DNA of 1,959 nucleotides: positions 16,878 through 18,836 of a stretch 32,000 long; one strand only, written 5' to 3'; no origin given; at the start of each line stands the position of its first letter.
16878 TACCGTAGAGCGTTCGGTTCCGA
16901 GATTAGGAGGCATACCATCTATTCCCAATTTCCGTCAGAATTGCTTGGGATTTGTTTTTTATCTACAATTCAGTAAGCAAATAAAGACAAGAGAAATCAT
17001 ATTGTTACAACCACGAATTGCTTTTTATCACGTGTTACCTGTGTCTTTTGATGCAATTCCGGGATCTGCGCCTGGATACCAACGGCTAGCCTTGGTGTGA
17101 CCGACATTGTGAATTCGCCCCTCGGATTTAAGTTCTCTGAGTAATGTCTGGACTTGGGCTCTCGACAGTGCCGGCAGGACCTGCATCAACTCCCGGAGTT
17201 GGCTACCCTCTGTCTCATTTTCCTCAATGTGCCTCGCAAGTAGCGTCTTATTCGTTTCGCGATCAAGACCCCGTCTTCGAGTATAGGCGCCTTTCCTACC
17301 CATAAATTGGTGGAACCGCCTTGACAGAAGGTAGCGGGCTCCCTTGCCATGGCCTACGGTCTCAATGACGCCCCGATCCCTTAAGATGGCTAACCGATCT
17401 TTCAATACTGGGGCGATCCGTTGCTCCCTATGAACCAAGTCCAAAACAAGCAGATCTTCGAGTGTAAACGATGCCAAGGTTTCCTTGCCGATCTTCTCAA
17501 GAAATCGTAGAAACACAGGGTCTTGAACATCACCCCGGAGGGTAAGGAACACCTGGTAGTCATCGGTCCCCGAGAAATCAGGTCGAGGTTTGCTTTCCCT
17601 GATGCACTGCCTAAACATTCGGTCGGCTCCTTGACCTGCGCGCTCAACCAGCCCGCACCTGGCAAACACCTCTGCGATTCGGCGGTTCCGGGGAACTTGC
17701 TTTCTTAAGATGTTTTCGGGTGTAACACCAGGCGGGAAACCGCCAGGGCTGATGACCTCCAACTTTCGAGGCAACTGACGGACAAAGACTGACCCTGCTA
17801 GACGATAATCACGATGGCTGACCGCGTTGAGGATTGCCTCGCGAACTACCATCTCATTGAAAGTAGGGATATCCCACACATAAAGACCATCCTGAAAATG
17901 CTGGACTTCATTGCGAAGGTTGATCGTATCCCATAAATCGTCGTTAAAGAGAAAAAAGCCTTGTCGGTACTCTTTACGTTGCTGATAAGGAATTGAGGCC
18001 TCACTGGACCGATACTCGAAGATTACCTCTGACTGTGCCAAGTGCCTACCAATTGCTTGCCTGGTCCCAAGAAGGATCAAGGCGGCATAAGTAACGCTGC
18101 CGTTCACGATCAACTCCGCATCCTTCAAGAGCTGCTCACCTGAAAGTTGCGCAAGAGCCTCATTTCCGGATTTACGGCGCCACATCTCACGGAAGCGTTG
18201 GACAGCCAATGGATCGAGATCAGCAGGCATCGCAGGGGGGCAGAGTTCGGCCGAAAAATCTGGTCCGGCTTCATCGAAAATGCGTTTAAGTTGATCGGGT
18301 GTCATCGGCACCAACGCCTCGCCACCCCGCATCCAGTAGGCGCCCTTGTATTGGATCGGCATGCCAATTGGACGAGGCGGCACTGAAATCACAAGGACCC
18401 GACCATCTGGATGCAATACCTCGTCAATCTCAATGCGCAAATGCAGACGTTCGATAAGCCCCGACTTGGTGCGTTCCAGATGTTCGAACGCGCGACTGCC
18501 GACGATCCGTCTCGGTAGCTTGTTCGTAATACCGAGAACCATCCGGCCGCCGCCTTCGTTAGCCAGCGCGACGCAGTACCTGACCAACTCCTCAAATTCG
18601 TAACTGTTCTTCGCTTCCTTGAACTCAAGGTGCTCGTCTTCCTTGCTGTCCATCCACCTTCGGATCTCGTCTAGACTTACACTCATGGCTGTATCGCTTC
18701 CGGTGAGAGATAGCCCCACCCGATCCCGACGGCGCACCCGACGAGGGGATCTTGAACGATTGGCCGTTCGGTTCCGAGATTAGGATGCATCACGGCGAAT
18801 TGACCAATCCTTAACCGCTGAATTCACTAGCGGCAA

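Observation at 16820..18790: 35-codon relic of a second hsdR 5' end serves as a leader ORF, ATGA-coupled to the inserted AlbA_2 gene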

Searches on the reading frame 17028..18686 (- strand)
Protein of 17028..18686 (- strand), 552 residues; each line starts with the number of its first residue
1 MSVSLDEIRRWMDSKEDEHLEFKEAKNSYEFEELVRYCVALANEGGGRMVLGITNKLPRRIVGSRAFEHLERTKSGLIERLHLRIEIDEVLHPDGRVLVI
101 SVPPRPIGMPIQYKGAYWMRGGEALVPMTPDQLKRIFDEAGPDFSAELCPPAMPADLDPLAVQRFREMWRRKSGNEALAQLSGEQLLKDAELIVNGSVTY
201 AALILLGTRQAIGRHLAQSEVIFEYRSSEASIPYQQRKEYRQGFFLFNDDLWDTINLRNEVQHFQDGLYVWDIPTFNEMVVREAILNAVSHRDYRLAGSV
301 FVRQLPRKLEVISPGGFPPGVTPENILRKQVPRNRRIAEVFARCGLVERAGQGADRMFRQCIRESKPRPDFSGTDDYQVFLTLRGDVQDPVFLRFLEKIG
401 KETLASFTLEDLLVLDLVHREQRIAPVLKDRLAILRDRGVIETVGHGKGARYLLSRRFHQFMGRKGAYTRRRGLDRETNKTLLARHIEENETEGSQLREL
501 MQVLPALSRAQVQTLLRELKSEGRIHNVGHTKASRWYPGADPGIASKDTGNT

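Call 6: search_protein_families(library=pfam, proteins=[window:17028-18686:-])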
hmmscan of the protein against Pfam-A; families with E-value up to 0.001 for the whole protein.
window:17028-18686:- (552 aa): 2 families
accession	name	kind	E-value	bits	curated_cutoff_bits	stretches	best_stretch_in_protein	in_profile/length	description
PF13749.12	HATPase_c_4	-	4.3e-16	59.1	26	1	302-382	6-88/89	Putative ATP-dependent DNA helicase recG C-terminal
PF04326.19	SLFN_AlbA_2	-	1.1e-11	45.7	25.3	1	16-128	1-117/118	Schlafen, AlbA_2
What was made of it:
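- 17028..18686 (-): AlbA_2 (Schlafen-like) / HATPase_c_4 gene, 552 aa. Its ATG at 18686 overlaps the relic stop. Pfam hits SLFN_AlbA_2 1e-11 and HATPase_c_4 4e-16 (call 6).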

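Call 8: search_protein_families(library=padloc, proteins=[window:17028-18686:-], max_evalue=0.001)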
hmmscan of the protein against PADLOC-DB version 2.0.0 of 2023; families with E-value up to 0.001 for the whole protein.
window:17028-18686:- (552 aa): 3 families
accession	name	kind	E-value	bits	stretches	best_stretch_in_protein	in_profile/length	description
PDLC02402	Aga_SIR2-PNTD1-PNTD2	-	2.9e-08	30.3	1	197-324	370-490/876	Class I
PDLC02394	pAgo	-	7.2e-07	25.3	0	274-372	313-424/1121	-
PDLC02418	Aga_SIR2-Kinase-PNTD1-PNTD2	-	1.5e-06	24.7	1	273-359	317-415/756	Class I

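Call 10: find_encoding_contigs(protein=window:17028-18686:-, flank=10000, max_places=10)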
Protein window:17028-18686:- (552 aa): 9 contigs read that carry it; 6 places shown.
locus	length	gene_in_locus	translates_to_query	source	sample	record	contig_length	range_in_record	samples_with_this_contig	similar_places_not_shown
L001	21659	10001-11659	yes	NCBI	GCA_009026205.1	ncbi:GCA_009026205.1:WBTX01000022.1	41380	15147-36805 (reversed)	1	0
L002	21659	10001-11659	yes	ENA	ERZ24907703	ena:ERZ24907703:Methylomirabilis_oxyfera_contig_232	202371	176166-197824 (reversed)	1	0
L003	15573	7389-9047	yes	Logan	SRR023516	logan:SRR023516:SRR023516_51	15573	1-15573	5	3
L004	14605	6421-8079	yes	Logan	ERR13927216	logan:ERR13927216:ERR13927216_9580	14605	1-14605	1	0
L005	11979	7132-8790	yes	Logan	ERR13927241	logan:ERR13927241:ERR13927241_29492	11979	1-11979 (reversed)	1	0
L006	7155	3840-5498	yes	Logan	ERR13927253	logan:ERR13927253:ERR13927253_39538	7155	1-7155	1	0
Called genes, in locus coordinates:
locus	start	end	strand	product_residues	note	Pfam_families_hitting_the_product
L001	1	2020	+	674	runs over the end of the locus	PF00270:DEAD (faint), PF04851:ResIII, PF13604:AAA_30 (faint), PF17757:UvrB_inter, PF27431:UvrB_3rd, PF00271:Helicase_C, PF12344:UvrB, PF02151:UVR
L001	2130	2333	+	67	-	PF00313:CSD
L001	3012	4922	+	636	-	PF01381:HTH_3, PF12844:HTH_19 (weak), PF13560:HTH_31 (weak), PF12161:HsdM_N, PF02384:N6_Mtase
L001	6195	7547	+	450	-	PF01420:Methylase_S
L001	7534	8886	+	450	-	PF01582:TIR, PF13676:TIR_2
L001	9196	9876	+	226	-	-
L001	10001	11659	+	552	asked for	PF04326:SLFN_AlbA_2, PF13749:HATPase_c_4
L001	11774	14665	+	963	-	PF04313:HSDR_N, PF13401:AAA_22 (faint), PF04851:ResIII, PF18766:SWI2_SNF2, PF22679:T1R_D3-like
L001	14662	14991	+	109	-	PF01863:YgjP-like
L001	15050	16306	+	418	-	PF00278:Orn_DAP_Arg_deC, PF01168:Ala_racemase_N (faint), PF02784:Orn_Arg_deC_N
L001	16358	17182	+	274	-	PF01678:DAP_epimerase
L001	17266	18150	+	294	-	PF00701:DHDPS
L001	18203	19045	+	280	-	PF01113:DapB_N, PF05173:DapB_C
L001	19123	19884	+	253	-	PF10370:Rv2993c-like_N, PF01557:FAA_hydrolase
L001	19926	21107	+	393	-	PF00155:Aminotran_1_2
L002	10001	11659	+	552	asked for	PF04326:SLFN_AlbA_2, PF13749:HATPase_c_4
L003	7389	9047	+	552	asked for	PF04326:SLFN_AlbA_2, PF13749:HATPase_c_4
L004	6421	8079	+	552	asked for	PF04326:SLFN_AlbA_2, PF13749:HATPase_c_4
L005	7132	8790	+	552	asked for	PF04326:SLFN_AlbA_2, PF13749:HATPase_c_4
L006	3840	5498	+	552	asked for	PF04326:SLFN_AlbA_2, PF13749:HATPase_c_4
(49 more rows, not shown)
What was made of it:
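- On PrrC-type anticodon nuclease embedded in a type I locus: Calls 6, 10.
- Checked: The identical AlbA_2 protein was read on 9 contigs, and all 6 places shown, from NCBI, ENA and several Logan runs, have this same gene order (call 10).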

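Call 11: find_homologous_proteins(query=window:17031-18686:-)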
Query window:17031-18686:- (552 aa): 6473 proteins with E <= 0.001 among 8000 candidates; the best 120 are listed.
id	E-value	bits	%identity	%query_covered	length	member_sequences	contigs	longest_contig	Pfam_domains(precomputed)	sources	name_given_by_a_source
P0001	0.0e+0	1157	94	98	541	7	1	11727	PF13749.13,PF04326.20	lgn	-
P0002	0.0e+0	1037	81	100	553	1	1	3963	PF13749.13,PF04326.20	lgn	-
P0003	0.0e+0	1025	80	99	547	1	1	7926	PF13749.13,PF04326.20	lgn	-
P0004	0.0e+0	1014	79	100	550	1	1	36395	PF13749.13,PF04326.20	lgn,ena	-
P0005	0.0e+0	1009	81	97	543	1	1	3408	PF13749.13,PF04326.20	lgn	-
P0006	6.1e-289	977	76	98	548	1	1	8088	PF13749.13,PF04326.20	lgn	-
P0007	1.1e-276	937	74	97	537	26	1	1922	PF13749.13,PF04326.20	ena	-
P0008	1.8e-275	933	73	98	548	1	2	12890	PF13749.13,PF04326.20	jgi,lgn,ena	-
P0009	1.3e-274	930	71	99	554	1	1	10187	PF13749.13,PF04326.20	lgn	-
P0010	4.0e-272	922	73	99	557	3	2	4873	PF13749.13,PF04326.20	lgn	-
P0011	9.1e-269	911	70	98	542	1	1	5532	PF13749.13,PF04326.20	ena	-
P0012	2.9e-268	909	70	98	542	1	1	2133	PF13749.13,PF04326.20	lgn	-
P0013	5.0e-268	908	70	98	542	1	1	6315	PF13749.13,PF04326.20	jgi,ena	-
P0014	1.9e-267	906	70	98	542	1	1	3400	PF13749.13,PF04326.20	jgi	-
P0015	6.3e-267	905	71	100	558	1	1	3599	PF13749.13,PF04326.20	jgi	-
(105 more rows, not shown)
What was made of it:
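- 17028..18686 (-): Homologues are 65-94% identical across phyla (call 11).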

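Call 14: find_related_loci(query=A1, collection=genome_contigs, flank=6000)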
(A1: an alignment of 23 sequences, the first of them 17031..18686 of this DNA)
Query A1 (552 aa) in genome_contigs; peptide patterns used: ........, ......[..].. (x = any residue, [..] = any of these).
600 stretches matched a pattern (row limit reached: there are more); 578 encode a relative of the query (tblastn E <= 1e-3); the best 80 are kept; 80 distinct loci.
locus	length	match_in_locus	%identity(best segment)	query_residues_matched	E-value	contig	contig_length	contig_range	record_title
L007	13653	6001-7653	78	1-549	0e+0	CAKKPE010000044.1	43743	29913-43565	bacterium isolate Hainich-H32-bin143-1 genome assembly, contig: H32-bin143_1_Hain_PNK108_H32_02um_266_length_43743_cov_7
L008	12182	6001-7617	69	1-539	0e+0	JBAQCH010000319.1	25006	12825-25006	MAG: Anaerolineae bacterium isolate MFD10570_ilm_asm_bin10 k127_129490, whole genome shotgun sequence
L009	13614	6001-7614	69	3-540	0e+0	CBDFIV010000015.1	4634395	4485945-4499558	MAG: Nitrospirales bacterium isolate 6ce9fd5e-8c52-4360-8823-ce70652d3893 genome assembly, contig: contig_15, whole geno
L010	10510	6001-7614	67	1-538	0e+0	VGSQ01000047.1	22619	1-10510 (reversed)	MAG: Deltaproteobacteria bacterium isolate K_DeepCast_250m_m2_102 K_DeepCast_250m_m2_102_Ga0194125_10004208, whole genom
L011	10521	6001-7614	67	1-538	0e+0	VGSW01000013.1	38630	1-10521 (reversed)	MAG: Deltaproteobacteria bacterium isolate K_DeepCast_300m_m2_211 K_DeepCast_300m_m2_211_Ga0194111_10000793, whole genom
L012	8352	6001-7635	67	6-549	0e+0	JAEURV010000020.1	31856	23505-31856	MAG: Nitrospira sp. isolate new MAG-286 k141_3824278, whole genome shotgun sequence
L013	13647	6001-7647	66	2-549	0e+0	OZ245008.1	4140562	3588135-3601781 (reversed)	MAG: Nitrospira sp. isolate fa0fee1b-dcfa-4054-a725-c1b6bc8b6ade genome assembly, chromosome: 1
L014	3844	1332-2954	68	6-546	0e+0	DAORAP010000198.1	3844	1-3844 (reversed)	MAG TPA_asm: Nitrospirales bacterium isolate AMR_MDS_0955 NODE_3328_length_3844_cov_29.065980, whole genome shotgun sequ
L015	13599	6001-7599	68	6-538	0e+0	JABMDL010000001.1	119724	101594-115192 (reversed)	MAG: Nitrospira sp. isolate YR-XLJ-2 YR_XLJ_2_scaffold_0, whole genome shotgun sequence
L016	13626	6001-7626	66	1-542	0e+0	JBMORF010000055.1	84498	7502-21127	MAG: Thermodesulfobacteriota bacterium isolate Betzabe_MAG173 MAG173_55, whole genome shotgun sequence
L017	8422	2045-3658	67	2-539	0e+0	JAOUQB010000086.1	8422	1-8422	MAG: Nitrospirota bacterium isolate 8_1_Oct_SF_Bin74 8_1_Oct_SF_Bin74_scaffold_7950_c1, whole genome shotgun sequence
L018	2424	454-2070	67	1-539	0e+0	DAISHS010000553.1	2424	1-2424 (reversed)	MAG TPA_asm: Chloroflexota bacterium isolate CTOTU1896 NODE_7989_length_2424_cov_4.066695, whole genome shotgun sequence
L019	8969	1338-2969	66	3-545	0e+0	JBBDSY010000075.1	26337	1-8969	MAG: Nitrospirales bacterium isolate LejiaC_50_18 Lejia_C_4257_length_26337_cov_11, whole genome shotgun sequence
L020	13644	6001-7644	66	1-547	0e+0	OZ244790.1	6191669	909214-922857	MAG: Candidatus Latescibacterota bacterium isolate 46c83e85-0880-45c6-8d78-79488e6eca4b genome assembly, chromosome: 1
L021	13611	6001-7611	67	1-541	0e+0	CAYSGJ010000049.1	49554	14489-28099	MAG TPA_asm: uncultured Desulfobacterales bacterium isolate SRP067234_co1_278 genome assembly, contig: k99_272444, whole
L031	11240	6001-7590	67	5-536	0e+0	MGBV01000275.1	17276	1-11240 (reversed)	MAG: Candidatus Rokubacteria bacterium GWC2_70_16 gwc2_scaffold_7387, whole genome shotgun sequence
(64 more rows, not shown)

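Call 19: find_encoding_contigs(protein=P0001, flank=5000, max_places=2)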
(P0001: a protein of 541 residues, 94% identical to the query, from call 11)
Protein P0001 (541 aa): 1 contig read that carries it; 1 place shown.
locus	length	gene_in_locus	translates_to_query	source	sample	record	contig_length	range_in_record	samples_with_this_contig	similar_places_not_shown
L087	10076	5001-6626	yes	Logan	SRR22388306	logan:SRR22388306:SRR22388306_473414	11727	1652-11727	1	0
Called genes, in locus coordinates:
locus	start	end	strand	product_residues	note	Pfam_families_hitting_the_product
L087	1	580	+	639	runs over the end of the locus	PF01381:HTH_3, PF13560:HTH_31 (weak), PF12161:HsdM_N, PF02384:N6_Mtase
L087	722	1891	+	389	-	PF02810:SEC-C (weak)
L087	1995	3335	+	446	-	PF01420:Methylase_S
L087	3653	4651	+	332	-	PF14022:DUF4238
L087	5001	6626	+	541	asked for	PF04326:SLFN_AlbA_2, PF13749:HATPase_c_4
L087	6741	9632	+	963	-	PF04313:HSDR_N, PF04851:ResIII, PF18766:SWI2_SNF2, PF22679:T1R_D3-like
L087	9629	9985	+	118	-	PF01863:YgjP-like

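Call 20: find_encoding_contigs(protein=P0003, flank=5000, max_places=2)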
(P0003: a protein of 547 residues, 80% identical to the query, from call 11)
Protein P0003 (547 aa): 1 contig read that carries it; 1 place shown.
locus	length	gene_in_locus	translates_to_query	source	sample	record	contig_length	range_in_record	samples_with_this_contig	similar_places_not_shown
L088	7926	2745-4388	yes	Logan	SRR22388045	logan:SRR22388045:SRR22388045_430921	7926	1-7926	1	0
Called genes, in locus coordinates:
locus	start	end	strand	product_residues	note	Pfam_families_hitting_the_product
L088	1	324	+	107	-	?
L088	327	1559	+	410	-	PF01420:Methylase_S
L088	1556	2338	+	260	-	-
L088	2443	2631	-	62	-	-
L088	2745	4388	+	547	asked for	PF04326:SLFN_AlbA_2, PF13749:HATPase_c_4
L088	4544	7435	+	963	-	PF04313:HSDR_N, PF04851:ResIII, PF18766:SWI2_SNF2, PF22679:T1R_D3-like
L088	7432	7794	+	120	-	PF01863:YgjP-like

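Call 21: find_encoding_contigs(protein=P0004, flank=5000, max_places=2)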
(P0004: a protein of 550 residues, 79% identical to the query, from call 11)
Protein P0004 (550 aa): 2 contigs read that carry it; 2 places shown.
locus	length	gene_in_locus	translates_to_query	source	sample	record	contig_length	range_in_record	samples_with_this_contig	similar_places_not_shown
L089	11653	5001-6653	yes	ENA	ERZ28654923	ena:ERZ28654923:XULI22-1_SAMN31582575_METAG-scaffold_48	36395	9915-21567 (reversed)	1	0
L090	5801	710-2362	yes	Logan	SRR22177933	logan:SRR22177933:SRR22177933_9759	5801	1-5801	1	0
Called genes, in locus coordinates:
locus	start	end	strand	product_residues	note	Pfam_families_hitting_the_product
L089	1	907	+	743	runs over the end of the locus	PF01381:HTH_3, PF12161:HsdM_N, PF02384:N6_Mtase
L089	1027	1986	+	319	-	-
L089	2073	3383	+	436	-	PF01420:Methylase_S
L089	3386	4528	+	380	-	PF13289:SIR2_2 (faint)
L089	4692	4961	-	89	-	-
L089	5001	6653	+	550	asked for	PF04326:SLFN_AlbA_2, PF13749:HATPase_c_4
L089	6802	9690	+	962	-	PF04313:HSDR_N, PF04851:ResIII, PF18766:SWI2_SNF2, PF22679:T1R_D3-like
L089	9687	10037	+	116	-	PF01863:YgjP-like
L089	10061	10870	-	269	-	PF14801:TrmI-like_N (weak), PF01135:PCMT, PF08704:GCD14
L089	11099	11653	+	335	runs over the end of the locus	PF00348:polyprenyl_synt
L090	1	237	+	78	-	?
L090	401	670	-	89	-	-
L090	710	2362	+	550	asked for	PF04326:SLFN_AlbA_2, PF13749:HATPase_c_4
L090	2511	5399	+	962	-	PF04313:HSDR_N, PF04851:ResIII, PF18766:SWI2_SNF2, PF22679:T1R_D3-like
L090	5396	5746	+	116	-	PF01863:YgjP-like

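Call 22: find_encoding_contigs(protein=P0006, flank=5000, max_places=2)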
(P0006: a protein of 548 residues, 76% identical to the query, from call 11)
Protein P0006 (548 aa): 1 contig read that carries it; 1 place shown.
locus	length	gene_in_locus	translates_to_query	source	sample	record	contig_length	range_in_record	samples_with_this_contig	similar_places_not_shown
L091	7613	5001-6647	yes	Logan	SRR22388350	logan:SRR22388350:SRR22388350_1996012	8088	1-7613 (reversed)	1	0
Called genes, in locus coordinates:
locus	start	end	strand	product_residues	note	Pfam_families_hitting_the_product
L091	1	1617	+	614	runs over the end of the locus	PF01381:HTH_3, PF12844:HTH_19 (faint), PF13560:HTH_31 (weak), PF12161:HsdM_N, PF02384:N6_Mtase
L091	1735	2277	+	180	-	PF10543:ORF6N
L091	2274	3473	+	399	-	PF01420:Methylase_S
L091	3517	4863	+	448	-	-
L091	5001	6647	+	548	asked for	PF04326:SLFN_AlbA_2, PF13749:HATPase_c_4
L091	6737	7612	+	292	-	?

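Call 23: find_encoding_contigs(protein=P0008, flank=5000, max_places=2)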
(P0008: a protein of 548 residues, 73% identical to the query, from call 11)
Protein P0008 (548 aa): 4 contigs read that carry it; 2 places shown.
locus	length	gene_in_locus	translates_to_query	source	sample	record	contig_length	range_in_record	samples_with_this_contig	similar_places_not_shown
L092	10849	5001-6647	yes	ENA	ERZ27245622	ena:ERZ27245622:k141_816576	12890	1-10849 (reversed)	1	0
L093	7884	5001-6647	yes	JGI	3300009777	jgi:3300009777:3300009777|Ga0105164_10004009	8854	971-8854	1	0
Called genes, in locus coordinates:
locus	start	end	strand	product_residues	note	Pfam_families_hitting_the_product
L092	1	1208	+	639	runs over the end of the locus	PF01381:HTH_3, PF12844:HTH_19 (weak), PF13560:HTH_31 (weak), PF12161:HsdM_N, PF02384:N6_Mtase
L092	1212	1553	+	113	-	-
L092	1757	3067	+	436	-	PF01420:Methylase_S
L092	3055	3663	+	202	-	-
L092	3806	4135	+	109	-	PF01909:NTP_transf_2, PF18765:Polbeta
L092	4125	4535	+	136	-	PF05168:HEPN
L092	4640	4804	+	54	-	-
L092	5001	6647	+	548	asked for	PF04326:SLFN_AlbA_2, PF13749:HATPase_c_4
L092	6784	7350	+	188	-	-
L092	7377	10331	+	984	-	PF04313:HSDR_N, PF04851:ResIII, PF18766:SWI2_SNF2, PF22679:T1R_D3-like, PF11867:T1RH-like_C (faint)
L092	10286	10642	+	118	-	PF01863:YgjP-like, PF10263:SprT-like (weak)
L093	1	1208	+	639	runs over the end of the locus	PF01381:HTH_3, PF12844:HTH_19 (weak), PF13560:HTH_31 (weak), PF12161:HsdM_N, PF02384:N6_Mtase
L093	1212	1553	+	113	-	-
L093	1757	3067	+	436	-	PF01420:Methylase_S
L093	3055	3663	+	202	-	-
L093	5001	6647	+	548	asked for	PF04326:SLFN_AlbA_2, PF13749:HATPase_c_4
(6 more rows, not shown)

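Call 24: find_encoding_contigs(protein=P0009, flank=5000, max_places=2)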
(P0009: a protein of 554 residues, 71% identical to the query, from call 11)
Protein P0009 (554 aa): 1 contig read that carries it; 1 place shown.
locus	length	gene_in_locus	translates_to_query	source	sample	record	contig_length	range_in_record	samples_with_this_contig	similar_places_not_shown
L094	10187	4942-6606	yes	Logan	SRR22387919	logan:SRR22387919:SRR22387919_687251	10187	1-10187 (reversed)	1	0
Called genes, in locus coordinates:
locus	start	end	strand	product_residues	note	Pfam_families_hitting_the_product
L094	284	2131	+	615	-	PF01381:HTH_3, PF12844:HTH_19 (faint), PF13560:HTH_31 (weak), PF12161:HsdM_N, PF02384:N6_Mtase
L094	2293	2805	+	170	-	PF10543:ORF6N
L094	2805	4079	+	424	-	PF01420:Methylase_S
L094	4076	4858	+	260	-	-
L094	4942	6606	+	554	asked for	PF04326:SLFN_AlbA_2, PF13749:HATPase_c_4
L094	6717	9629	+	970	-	PF04313:HSDR_N, PF04851:ResIII, PF18766:SWI2_SNF2, PF22679:T1R_D3-like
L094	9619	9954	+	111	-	PF01863:YgjP-like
